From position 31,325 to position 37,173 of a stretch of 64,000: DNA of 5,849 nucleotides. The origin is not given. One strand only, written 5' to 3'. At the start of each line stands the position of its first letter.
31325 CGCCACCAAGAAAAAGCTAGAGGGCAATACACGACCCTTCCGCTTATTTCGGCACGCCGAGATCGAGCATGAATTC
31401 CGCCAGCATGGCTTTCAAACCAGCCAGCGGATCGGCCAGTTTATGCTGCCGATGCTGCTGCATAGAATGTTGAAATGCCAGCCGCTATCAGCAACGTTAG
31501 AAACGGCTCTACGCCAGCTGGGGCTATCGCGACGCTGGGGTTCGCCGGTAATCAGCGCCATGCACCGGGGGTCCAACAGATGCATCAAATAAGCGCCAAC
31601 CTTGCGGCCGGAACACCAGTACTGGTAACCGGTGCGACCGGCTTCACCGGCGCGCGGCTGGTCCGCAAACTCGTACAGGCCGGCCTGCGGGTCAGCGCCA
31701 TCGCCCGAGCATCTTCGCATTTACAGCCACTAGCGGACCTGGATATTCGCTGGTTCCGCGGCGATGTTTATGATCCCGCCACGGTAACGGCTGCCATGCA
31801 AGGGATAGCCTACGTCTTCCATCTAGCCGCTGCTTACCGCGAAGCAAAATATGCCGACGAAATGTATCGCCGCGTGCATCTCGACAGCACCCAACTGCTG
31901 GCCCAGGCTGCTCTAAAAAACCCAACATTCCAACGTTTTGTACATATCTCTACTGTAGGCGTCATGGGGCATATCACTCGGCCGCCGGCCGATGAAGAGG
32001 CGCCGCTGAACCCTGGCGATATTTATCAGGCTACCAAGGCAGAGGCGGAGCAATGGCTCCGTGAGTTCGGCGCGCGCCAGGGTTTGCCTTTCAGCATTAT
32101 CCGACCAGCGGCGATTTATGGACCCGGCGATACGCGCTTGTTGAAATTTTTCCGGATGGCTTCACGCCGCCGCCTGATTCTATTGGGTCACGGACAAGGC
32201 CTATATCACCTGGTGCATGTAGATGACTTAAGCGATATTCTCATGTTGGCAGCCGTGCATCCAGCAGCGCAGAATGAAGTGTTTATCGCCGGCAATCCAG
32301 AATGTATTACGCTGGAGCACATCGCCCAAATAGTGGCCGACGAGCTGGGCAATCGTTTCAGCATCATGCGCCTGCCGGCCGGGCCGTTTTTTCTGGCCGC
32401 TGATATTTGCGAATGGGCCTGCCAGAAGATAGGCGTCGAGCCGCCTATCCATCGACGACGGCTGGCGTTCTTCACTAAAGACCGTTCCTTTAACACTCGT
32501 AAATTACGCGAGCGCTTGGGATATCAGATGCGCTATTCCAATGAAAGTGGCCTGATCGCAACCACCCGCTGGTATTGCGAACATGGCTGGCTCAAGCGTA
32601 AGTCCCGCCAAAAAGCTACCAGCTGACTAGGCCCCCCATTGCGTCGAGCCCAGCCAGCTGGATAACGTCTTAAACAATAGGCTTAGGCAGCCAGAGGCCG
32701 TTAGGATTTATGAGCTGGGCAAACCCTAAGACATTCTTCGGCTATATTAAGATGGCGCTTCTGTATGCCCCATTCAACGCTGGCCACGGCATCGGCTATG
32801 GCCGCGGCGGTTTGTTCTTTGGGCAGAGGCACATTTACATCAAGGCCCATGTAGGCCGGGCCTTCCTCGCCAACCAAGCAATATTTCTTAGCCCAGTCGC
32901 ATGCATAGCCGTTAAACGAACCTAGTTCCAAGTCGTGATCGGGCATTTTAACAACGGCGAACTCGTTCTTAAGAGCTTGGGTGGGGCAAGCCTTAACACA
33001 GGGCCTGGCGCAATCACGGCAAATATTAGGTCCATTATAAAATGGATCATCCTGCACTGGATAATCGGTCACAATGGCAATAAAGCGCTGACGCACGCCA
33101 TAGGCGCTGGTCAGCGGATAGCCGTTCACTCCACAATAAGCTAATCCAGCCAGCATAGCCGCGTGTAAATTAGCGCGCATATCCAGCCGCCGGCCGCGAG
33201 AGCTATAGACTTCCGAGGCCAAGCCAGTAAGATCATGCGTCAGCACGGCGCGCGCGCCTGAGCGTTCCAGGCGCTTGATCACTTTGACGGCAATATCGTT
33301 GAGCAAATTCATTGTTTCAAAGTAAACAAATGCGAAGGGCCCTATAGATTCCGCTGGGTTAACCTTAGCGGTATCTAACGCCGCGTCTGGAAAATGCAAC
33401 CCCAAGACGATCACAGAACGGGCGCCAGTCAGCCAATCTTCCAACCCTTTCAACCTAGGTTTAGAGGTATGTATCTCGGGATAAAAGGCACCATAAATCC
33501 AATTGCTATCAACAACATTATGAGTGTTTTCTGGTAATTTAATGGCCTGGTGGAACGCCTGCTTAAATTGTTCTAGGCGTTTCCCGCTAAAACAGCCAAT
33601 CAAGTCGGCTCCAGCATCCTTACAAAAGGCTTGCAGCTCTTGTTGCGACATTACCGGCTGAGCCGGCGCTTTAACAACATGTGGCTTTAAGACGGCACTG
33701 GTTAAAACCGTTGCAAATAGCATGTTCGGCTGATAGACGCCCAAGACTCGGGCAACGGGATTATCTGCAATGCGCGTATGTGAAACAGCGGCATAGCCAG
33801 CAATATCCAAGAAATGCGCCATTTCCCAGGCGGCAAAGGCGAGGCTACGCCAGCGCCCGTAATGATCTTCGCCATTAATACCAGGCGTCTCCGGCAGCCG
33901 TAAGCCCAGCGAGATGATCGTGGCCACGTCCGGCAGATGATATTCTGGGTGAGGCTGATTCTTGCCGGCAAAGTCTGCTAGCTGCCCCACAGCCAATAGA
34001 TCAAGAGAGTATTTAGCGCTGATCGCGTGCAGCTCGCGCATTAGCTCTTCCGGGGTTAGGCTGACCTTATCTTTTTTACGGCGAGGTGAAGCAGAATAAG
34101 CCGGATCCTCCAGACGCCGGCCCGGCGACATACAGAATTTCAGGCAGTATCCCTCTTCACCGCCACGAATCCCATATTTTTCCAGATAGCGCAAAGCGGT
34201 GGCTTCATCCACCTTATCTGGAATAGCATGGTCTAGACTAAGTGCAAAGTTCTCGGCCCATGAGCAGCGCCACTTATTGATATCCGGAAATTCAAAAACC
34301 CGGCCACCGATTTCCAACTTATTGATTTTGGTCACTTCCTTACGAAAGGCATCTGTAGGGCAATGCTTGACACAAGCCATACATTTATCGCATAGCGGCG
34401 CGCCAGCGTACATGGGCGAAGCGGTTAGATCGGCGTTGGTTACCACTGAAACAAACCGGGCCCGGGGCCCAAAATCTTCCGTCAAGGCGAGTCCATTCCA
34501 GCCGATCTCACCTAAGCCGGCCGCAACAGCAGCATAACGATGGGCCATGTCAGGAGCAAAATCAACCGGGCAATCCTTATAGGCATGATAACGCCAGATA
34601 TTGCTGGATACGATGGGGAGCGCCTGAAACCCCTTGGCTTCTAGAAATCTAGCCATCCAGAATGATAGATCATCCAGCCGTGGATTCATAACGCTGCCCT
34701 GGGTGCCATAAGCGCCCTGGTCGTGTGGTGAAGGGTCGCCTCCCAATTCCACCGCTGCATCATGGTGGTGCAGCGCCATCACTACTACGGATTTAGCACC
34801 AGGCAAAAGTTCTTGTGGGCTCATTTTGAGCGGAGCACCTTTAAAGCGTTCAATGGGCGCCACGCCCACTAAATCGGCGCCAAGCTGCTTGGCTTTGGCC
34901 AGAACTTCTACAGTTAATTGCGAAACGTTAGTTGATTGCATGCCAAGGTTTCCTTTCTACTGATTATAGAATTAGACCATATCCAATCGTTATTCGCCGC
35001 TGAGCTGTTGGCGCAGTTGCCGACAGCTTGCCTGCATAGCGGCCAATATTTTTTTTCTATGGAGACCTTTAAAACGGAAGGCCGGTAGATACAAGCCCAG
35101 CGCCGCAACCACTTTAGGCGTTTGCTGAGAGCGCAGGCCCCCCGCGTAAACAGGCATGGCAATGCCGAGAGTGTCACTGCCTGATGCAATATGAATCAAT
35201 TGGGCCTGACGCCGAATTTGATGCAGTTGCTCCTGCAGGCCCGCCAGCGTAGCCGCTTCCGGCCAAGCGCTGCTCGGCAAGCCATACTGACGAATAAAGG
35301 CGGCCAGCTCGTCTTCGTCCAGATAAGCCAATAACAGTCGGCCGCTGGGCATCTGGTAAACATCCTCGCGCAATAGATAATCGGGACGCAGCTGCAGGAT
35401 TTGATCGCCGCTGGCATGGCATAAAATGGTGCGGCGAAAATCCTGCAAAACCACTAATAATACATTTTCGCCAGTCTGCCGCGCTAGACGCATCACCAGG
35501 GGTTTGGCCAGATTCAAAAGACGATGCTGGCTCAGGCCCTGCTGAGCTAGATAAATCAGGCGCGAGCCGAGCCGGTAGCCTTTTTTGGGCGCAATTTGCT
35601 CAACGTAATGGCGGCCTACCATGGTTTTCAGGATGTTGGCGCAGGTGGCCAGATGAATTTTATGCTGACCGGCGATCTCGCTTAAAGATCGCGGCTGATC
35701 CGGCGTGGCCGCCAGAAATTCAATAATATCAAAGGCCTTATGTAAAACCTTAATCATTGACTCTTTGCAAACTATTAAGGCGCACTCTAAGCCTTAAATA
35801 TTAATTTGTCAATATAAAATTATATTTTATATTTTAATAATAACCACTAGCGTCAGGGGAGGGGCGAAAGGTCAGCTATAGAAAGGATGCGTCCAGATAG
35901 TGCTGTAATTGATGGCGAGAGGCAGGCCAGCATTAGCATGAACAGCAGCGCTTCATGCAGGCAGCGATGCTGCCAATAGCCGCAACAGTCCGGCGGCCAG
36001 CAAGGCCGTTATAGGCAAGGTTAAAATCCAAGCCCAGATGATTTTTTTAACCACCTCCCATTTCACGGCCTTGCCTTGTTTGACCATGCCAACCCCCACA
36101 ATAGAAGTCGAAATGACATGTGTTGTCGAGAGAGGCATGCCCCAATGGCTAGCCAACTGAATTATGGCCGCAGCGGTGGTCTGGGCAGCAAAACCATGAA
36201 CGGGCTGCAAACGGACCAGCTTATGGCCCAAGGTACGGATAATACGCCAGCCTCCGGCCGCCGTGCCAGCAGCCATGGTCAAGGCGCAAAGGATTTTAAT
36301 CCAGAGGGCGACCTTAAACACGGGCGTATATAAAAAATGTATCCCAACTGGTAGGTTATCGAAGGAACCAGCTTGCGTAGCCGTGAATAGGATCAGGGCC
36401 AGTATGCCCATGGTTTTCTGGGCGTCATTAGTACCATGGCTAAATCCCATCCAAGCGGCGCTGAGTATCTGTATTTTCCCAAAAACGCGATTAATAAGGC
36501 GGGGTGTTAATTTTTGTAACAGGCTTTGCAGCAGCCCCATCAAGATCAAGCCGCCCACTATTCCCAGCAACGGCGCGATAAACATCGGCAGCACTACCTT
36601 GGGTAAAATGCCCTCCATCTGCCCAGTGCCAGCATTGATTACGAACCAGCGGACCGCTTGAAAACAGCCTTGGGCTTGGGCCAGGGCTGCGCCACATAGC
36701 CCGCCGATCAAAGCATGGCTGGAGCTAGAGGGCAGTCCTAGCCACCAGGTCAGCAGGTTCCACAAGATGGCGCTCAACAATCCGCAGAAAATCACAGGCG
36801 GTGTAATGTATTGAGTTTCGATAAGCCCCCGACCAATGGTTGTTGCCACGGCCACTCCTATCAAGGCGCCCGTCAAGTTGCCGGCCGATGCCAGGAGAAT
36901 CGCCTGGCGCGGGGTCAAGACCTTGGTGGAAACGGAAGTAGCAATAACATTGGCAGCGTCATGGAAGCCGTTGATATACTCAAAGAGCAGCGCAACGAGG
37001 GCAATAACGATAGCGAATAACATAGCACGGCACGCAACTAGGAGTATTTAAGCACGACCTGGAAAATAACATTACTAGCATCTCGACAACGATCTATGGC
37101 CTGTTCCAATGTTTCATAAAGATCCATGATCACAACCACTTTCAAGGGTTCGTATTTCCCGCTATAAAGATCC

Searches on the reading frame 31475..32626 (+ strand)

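Call 17: search_protein_families(library=pfam, proteins=[window:31475-32626:+], max_evalue=0.001)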
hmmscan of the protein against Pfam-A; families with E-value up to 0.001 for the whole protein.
window:31475-32626:+ (383 aa): 8 families
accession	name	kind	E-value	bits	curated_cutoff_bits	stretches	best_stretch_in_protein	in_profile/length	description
PF01370.27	Epimerase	-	5.5e-37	127.9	20.9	1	49-270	1-237/240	NAD dependent epimerase/dehydratase family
PF01073.25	3Beta_HSD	-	1.3e-25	90.5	22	1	50-273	1-243/280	3-beta hydroxysteroid dehydrogenase/isomerase family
PF16363.11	GDP_Man_Dehyd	-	8.7e-20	71.9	27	1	50-297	1-272/332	GDP-mannose 4,6 dehydratase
PF13460.12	NAD_binding_10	-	7e-19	68.8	27.2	1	53-216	1-148/184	NAD(P)H-binding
PF07993.18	NAD_binding_4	-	8.3e-17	61.6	20.1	1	106-220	84-213/258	Male sterility protein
PF04321.23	RmlD_sub_bind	-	3.9e-14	52.9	27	1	49-292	3-232/287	RmlD substrate binding domain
PF05368.20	NmrA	-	7.9e-12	45.8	27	1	49-301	5-244/298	NmrA-like family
PF02719.21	Polysacc_synt_2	-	1.1e-05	25.2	20.2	1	49-160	1-128/293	Polysaccharide biosynthesis protein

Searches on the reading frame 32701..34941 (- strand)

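Call 17: search_protein_families(library=pfam, proteins=[window:32701-34941:-], max_evalue=0.001)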
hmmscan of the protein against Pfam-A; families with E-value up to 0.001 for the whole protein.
window:32701-34941:- (746 aa): 6 families
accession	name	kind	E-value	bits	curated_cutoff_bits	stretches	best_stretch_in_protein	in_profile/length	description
PF13484.11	Fer4_16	-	1.6e-07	32.4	30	0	184-205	2-23/66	4Fe-4S double cluster binding domain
PF12837.12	Fer4_6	-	1e-05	25.6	25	0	183-199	8-24/24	4Fe-4S binding domain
PF13187.11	Fer4_9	-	1.9e-05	25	27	0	183-198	36-51/52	4Fe-4S dicluster domain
PF00037.32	Fer4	-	6.2e-05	23.1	21.1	1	183-199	7-23/24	4Fe-4S binding domain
PF08331.15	QueG_DUF1730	-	0.00016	21.9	25.1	0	40-61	2-23/77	Epoxyqueuosine reductase QueG, DUF1730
PF13237.11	Fer4_10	-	0.00032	21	25.5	0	181-204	6-33/53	4Fe-4S dicluster domain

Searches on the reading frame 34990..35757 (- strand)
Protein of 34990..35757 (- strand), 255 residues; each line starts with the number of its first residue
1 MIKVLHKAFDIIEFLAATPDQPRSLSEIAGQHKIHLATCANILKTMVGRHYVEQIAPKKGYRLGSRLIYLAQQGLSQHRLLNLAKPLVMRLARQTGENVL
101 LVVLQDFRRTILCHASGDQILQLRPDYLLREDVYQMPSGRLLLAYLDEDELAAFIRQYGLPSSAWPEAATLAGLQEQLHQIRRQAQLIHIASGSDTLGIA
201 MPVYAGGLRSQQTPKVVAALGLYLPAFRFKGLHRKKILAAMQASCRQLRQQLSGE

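Call 17: search_protein_families(library=pfam, proteins=[window:34990-35757:-], max_evalue=0.001)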
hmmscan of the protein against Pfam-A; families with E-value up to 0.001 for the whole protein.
window:34990-35757:- (255 aa): 2 families
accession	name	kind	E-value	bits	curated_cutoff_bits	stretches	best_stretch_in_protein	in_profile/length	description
PF01614.24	IclR_C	-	3.1e-15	56.6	24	1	73-248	2-172/174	Bacterial transcriptional regulator IclR C-terminal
PF09339.16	HTH_IclR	-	1.5e-05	25.1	22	1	5-54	2-50/52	IclR helix-turn-helix domain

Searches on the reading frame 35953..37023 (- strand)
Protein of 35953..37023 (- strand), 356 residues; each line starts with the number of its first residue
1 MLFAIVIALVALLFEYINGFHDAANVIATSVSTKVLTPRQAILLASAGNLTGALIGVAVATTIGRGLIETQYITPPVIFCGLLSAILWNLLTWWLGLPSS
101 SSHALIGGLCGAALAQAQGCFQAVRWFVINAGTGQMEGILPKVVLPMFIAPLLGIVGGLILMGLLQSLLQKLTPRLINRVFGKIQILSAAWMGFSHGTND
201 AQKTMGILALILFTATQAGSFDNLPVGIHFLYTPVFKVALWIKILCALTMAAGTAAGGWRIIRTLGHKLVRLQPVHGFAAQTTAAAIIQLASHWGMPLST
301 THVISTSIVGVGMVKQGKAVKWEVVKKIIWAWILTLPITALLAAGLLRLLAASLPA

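Call 17: search_protein_families(library=pfam, proteins=[window:35953-37023:-], max_evalue=0.001)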
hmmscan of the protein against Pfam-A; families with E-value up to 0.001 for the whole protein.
window:35953-37023:- (356 aa): 1 family
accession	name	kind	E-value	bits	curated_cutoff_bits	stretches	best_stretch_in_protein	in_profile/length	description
PF01384.25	PHO4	-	1e-93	314.5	33.7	1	18-343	1-350/350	Phosphate transporter family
